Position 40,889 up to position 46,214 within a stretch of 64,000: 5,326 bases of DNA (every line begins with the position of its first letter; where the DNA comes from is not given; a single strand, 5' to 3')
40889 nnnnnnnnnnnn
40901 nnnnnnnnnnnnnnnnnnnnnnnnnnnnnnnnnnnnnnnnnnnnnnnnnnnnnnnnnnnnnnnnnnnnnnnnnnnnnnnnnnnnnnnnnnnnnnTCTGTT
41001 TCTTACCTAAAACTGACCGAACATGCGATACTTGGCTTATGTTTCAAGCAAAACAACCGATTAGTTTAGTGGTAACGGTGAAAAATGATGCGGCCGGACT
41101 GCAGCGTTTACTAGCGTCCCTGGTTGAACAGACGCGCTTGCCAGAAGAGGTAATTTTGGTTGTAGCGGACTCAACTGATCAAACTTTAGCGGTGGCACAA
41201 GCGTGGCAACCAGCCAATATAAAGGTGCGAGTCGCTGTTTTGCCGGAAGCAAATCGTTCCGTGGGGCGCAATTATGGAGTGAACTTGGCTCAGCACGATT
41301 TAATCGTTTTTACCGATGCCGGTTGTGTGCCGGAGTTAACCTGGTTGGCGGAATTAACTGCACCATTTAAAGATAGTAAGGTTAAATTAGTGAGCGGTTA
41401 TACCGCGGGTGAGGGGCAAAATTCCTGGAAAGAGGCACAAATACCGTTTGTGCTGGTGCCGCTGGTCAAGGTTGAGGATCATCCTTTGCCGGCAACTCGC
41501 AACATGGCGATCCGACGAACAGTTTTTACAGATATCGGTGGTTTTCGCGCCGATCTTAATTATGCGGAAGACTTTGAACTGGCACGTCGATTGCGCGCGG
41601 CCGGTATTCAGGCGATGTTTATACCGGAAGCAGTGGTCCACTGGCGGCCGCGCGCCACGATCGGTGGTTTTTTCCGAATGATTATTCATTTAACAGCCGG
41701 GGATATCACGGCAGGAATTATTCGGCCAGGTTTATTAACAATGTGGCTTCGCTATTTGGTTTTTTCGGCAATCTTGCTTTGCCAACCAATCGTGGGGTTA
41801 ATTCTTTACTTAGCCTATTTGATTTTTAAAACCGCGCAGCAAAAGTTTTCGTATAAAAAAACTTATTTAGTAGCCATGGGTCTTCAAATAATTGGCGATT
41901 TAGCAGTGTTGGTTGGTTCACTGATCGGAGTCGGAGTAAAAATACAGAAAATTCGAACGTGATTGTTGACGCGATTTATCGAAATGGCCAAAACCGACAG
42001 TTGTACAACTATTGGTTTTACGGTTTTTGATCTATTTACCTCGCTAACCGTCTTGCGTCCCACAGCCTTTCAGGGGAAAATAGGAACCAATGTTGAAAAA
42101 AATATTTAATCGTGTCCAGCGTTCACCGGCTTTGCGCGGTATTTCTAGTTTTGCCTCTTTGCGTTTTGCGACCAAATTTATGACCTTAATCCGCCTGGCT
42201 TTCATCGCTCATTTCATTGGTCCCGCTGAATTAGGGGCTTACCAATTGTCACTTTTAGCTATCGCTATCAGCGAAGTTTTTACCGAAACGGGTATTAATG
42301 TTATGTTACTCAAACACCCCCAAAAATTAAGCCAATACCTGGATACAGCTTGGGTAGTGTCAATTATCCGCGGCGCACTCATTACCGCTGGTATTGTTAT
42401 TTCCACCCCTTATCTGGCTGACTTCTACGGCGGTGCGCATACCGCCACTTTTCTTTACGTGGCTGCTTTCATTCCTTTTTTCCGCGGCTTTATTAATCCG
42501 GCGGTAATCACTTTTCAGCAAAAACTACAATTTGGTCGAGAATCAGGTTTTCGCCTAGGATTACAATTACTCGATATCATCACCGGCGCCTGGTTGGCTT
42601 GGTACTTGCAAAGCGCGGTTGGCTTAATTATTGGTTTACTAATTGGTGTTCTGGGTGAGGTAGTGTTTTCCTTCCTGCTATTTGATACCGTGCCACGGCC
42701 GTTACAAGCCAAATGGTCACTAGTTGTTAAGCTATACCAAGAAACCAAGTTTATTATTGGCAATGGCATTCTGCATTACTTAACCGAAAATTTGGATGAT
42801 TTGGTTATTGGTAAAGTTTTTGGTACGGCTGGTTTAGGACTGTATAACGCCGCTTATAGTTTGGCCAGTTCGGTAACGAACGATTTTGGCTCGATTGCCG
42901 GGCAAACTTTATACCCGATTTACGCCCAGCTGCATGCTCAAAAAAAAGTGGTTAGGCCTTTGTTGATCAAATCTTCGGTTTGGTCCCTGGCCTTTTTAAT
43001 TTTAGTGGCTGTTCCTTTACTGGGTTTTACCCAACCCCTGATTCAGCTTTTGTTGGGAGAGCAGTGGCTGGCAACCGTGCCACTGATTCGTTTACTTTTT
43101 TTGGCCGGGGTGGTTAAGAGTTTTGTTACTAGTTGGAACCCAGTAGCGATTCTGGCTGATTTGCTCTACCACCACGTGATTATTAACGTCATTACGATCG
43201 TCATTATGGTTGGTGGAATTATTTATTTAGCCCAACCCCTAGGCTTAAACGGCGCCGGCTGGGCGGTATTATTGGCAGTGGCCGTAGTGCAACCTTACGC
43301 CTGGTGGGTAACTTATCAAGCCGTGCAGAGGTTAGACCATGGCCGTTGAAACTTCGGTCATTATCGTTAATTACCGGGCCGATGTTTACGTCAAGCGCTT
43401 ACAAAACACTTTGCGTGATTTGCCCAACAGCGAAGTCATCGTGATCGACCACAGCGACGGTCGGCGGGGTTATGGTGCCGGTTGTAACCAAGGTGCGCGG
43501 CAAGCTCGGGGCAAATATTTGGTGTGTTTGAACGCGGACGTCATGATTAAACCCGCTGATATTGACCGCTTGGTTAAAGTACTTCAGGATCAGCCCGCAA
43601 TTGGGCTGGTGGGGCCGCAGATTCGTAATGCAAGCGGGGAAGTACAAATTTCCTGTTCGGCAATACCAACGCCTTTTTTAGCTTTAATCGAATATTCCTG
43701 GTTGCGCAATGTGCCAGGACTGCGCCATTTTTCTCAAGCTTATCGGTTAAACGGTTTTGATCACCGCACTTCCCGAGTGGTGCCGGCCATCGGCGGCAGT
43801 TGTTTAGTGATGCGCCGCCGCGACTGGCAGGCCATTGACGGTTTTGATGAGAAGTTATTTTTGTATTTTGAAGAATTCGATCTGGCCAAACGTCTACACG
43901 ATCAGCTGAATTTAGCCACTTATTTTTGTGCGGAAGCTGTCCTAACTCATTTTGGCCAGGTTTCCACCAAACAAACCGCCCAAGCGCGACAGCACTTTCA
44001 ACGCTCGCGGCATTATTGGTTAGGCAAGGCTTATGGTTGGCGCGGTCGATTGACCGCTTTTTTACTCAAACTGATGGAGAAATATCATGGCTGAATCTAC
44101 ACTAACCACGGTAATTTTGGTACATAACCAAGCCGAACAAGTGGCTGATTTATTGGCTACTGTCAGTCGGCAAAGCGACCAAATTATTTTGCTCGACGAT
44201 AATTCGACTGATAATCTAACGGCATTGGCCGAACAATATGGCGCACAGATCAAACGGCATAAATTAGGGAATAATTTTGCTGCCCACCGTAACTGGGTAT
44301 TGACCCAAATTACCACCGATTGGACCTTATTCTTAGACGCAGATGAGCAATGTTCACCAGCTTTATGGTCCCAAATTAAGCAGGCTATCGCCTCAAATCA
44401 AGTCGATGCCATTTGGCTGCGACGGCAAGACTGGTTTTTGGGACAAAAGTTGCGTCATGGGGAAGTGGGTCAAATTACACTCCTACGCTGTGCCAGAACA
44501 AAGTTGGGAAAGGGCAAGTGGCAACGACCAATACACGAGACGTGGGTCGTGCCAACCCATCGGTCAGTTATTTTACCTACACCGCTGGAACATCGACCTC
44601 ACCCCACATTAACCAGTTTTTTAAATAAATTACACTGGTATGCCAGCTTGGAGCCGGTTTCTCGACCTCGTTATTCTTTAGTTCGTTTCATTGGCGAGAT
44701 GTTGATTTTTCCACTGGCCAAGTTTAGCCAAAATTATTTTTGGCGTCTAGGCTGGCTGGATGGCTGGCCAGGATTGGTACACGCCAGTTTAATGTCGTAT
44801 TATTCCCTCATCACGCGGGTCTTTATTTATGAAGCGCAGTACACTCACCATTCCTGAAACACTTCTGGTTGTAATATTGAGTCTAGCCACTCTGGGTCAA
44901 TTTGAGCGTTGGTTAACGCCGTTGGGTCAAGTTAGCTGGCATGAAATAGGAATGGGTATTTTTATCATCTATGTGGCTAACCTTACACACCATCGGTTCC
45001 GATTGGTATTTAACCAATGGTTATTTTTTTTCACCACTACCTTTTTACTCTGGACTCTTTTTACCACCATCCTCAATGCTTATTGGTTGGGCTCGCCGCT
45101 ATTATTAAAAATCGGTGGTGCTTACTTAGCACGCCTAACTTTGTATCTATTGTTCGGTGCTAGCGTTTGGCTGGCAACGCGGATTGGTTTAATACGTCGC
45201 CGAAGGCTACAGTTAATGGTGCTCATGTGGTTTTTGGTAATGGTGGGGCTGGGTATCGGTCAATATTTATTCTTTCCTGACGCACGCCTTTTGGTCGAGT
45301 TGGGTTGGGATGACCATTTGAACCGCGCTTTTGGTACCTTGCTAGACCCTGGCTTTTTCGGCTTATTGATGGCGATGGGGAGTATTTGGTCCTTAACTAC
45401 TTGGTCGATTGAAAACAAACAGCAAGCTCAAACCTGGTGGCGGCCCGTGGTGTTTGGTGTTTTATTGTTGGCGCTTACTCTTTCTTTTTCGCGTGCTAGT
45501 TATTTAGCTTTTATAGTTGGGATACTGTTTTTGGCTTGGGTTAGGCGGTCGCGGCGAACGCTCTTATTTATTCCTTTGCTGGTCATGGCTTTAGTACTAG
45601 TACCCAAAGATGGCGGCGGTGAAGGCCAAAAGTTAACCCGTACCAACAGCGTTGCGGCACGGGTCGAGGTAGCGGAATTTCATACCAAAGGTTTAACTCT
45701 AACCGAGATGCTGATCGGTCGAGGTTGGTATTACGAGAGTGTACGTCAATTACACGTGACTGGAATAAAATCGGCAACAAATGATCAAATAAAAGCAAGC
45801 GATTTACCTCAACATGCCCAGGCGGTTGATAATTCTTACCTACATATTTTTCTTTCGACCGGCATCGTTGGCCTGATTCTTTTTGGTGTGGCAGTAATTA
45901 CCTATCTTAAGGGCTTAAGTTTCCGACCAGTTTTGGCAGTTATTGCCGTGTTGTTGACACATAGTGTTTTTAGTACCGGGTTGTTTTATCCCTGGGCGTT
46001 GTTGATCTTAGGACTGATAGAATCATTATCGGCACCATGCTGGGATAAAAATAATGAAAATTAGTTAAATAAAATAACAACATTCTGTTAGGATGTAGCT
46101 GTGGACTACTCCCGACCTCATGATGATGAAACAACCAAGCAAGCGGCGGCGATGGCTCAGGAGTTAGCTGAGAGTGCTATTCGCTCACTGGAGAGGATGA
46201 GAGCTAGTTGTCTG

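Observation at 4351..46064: Very large mosaic surface-glycan locus that combines a Wzx/Wzy-type and an ABC-transporter-dependent pathway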

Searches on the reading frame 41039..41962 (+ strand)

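Call 7: search_protein_families(library=pfam, proteins=[window:41039-41962:+], max_evalue=0.001)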
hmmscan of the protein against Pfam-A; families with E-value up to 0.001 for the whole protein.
window:41039-41962:+ (307 aa): 5 families
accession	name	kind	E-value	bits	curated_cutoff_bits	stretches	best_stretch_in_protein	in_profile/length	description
PF00535.33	Glycos_transf_2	-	2.4e-19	70.4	23.3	1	9-163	1-164/168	Glycosyl transferase family 2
PF13641.12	Glyco_tranf_2_3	-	9.6e-19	68.7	27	1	7-205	2-214/230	Glycosyltransferase like family 2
PF13506.12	Glyco_transf_21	-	1.2e-10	41.5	21.7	1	82-201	27-153/174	Glycosyl transferase family 21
PF13632.12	Glyco_trans_2_3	-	5.1e-09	36.7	27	1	152-260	73-182/198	Glycosyl transferase family group 2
PF10111.15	Glyco_tranf_2_2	-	5.2e-07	29.9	27.3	0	150-189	162-203/276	Glycosyltransferase like family 2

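Call 70: search_protein_families(library=ncbifam, proteins=[window:41039-41962:+], max_evalue=0.0001)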
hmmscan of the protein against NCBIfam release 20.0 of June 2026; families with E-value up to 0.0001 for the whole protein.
window:41039-41962:+ (307 aa): 11 families
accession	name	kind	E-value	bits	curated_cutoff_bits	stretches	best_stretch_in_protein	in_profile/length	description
TIGR03965.1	mycofact_glyco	equivalog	2.9e-30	105.6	280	2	6-121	74-190/467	mycofactocin biosynthesis glycosyltransferase MftF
NF041875.1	EPS_EpsD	equivalog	2.9e-22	79.5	370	2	153-214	157-219/325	exopolysaccharide biosynthesis glycosyltransferase EpsD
TIGR04283.1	glyco_like_mftF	equivalog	9.6e-19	67.8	182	1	8-201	1-184/221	TIGR04283 family arsenosugar biosynthesis glycosyltransferase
TIGR03472.1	HpnI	equivalog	4.9e-15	55.2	310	1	5-201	40-251/373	bacteriohopanetetrol glucosamine biosynthesis glycosyltransferase HpnI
NF007482.0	PRK10073.1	equivalog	2.5e-11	43.2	423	1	3-94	3-94/334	glycosyltransferase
TIGR03937.1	PgaC_IcaA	equivalog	1.4e-08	34.1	422.3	0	5-101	44-141/407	poly-beta-1,6-N-acetyl-D-glucosamine synthase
NF038302.1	EPS_HpsE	equivalog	3.5e-07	29.5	300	1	9-107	4-108/307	hormogonium polysaccharide biosynthesis glycosyltransferase HpsE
NF041394.1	GtaseAglG_Halo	equivalog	4.9e-07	29.3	440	1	24-186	21-198/304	glucosyl-dolichyl phosphate glucuronosyltransferase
NF010496.0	PRK13915.1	equivalog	5.6e-07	28.9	262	1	4-121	29-154/307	glucosyl-3-phosphoglycerate synthase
TIGR03469.1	HpnB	hypoth_equivalog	1.5e-06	27.5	379.25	1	7-217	45-279/386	hopene-associated glycosyltransferase HpnB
NF045692.1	OglycostaseCruG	equivalog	1e-05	24.7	600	0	8-82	43-118/386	2'-O-glycosyltransferase CruG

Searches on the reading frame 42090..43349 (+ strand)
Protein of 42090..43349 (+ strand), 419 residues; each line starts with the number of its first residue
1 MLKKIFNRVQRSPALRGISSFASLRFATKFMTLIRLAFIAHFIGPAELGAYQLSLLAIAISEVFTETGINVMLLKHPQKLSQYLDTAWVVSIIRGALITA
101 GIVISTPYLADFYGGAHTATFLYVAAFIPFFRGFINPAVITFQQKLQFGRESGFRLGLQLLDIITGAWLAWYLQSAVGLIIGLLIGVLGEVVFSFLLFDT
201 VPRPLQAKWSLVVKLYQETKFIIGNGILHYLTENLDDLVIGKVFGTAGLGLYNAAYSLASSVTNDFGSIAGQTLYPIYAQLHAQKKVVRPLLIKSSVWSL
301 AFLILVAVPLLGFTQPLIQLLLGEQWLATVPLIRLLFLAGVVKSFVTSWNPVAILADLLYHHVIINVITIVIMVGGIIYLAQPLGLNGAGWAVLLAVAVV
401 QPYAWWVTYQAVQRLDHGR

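Call 7: search_protein_families(library=pfam, proteins=[window:42090-43349:+], max_evalue=0.001)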
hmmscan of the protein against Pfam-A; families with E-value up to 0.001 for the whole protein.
window:42090-43349:+ (419 aa): 2 families
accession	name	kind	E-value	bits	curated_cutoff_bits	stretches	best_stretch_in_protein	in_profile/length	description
PF13440.11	Polysacc_synt_3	-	4.9e-45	154.5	23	1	39-331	2-293/293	Polysaccharide biosynthesis protein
PF01943.22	Polysacc_synt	-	2.8e-20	73.3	28.2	1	15-282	2-274/274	Polysaccharide biosynthesis protein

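Call 13: search_protein_families(library=ncbifam, proteins=[window:42090-43349:+], max_evalue=0.01)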
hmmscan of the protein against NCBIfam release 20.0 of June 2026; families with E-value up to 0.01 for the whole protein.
window:42090-43349:+ (419 aa): 3 families
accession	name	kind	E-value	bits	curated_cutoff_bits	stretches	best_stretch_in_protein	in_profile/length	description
NF007773.0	PRK10459.1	equivalog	2.8e-25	89.3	273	1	30-410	23-404/492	MOP flippase family protein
NF047674.1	TeichurnBiosyTuaB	equivalog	1.2e-18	67.4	580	1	31-381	25-375/469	teichuronic acid biosynthesis protein TuaB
NF058658.1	Oglyco_Wzx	exception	2.4e-06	26.9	720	1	32-410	28-399/478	O-glycosylation flippase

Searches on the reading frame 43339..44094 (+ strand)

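Call 7: search_protein_families(library=pfam, proteins=[window:43339-44094:+], max_evalue=0.001)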
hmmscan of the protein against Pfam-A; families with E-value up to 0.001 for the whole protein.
window:43339-44094:+ (251 aa): 5 families
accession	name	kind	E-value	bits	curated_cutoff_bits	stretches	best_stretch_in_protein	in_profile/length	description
PF00535.33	Glycos_transf_2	-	4.7e-12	46.6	23.3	1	30-105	52-126/168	Glycosyl transferase family 2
PF13641.12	Glyco_tranf_2_3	-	6.6e-09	36.5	27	1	7-217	35-222/230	Glycosyltransferase like family 2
PF13712.12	Glyco_tranf_2_5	-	2.8e-05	24.4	27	1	30-92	29-89/210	Glycosyltransferase like family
PF10111.15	Glyco_tranf_2_2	-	0.00014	21.9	27.3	0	15-83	41-107/276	Glycosyltransferase like family 2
PF13506.12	Glyco_transf_21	-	0.0006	19.8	21.7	0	49-205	22-155/174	Glycosyl transferase family 21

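Call 70: search_protein_families(library=ncbifam, proteins=[window:43339-44094:+], max_evalue=0.0001)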
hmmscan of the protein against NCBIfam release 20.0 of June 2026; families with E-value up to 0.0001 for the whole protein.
window:43339-44094:+ (251 aa): 3 families
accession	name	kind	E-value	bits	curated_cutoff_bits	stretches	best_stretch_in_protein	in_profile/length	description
TIGR03965.1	mycofact_glyco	equivalog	7.5e-09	35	280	0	28-97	126-193/467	mycofactocin biosynthesis glycosyltransferase MftF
TIGR04283.1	glyco_like_mftF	equivalog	1.1e-08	34.9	182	1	35-193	53-176/221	TIGR04283 family arsenosugar biosynthesis glycosyltransferase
TIGR03937.1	PgaC_IcaA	equivalog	3.5e-07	29.5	422.3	1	31-99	100-169/407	poly-beta-1,6-N-acetyl-D-glucosamine synthase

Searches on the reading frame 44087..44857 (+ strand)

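Call 8: search_protein_families(library=pfam, proteins=[window:44087-44857:+], max_evalue=0.001)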
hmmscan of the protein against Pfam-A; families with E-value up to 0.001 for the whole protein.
window:44087-44857:+ (256 aa): 2 families
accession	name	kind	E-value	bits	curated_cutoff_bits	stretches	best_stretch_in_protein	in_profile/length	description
PF00535.33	Glycos_transf_2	-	8.3e-19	68.6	23.3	1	9-122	3-124/168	Glycosyl transferase family 2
PF13704.12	Glyco_tranf_2_4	-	0.00025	21.9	27.5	1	29-87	17-82/98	Glycosyl transferase family 2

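Call 70: search_protein_families(library=ncbifam, proteins=[window:44087-44857:+], max_evalue=0.0001)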
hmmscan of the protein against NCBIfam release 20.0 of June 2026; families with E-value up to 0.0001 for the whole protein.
window:44087-44857:+ (256 aa): 7 families
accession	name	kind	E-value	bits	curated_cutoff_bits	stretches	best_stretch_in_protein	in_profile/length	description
TIGR04195.1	S_glycosyl_SunS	equivalog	2.4e-10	39.8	350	1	5-90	58-145/421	SunS family peptide S-glycosyltransferase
TIGR04283.1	glyco_like_mftF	equivalog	2.6e-08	33.8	182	1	7-108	2-104/221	TIGR04283 family arsenosugar biosynthesis glycosyltransferase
NF007482.0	PRK10073.1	equivalog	1.6e-07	30.6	423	1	4-108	6-117/334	glycosyltransferase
TIGR03965.1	mycofact_glyco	equivalog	5.5e-07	28.8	280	1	5-92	75-170/467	mycofactocin biosynthesis glycosyltransferase MftF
TIGR04182.1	glyco_TIGR04182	equivalog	3.3e-05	23.4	325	1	8-106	4-102/293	S-layer glycoprotein N-glycosyltransferase AglJ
NF058614.1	PPMAGASynPpgS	equivalog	8.4e-05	22.1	370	0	9-61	5-59/226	polyprenyl-phospho-N-acetylgalactosaminyl synthase PpgS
NF045692.1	OglycostaseCruG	equivalog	8.6e-05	21.6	600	0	6-112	43-163/386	2'-O-glycosyltransferase CruG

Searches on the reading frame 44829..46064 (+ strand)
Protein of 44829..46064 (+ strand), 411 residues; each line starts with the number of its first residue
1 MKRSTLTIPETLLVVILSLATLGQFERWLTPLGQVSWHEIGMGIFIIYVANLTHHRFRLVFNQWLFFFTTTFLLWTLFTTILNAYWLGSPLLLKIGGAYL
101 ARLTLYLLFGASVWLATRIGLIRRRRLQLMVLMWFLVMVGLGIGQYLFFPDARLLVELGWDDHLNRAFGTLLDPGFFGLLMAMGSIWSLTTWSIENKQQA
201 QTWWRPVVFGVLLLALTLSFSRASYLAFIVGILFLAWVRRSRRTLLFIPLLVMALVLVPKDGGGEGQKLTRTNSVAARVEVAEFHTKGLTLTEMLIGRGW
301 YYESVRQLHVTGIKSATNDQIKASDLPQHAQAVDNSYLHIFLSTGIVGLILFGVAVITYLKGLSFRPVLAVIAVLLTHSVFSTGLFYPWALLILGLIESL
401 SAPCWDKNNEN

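Call 8: search_protein_families(library=pfam, proteins=[window:44829-46064:+], max_evalue=0.001)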
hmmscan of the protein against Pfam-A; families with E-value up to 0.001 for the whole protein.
window:44829-46064:+ (411 aa): 1 family
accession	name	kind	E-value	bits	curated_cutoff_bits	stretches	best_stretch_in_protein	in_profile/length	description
PF04932.20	Wzy_C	-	1e-11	45.3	31.7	1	209-352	3-148/149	O-Antigen ligase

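Call 13: search_protein_families(library=ncbifam, proteins=[window:44829-46064:+], max_evalue=0.01)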
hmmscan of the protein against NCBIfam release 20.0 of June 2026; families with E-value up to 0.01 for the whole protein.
window:44829-46064:+ (411 aa): 0 families

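Call 99: search_solved_structures(query=window:44829-46064:+, max_evalue=1, show_alignments=1)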
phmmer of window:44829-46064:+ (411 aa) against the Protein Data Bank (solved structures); distinct sequences matched with E-value up to 1: 0.
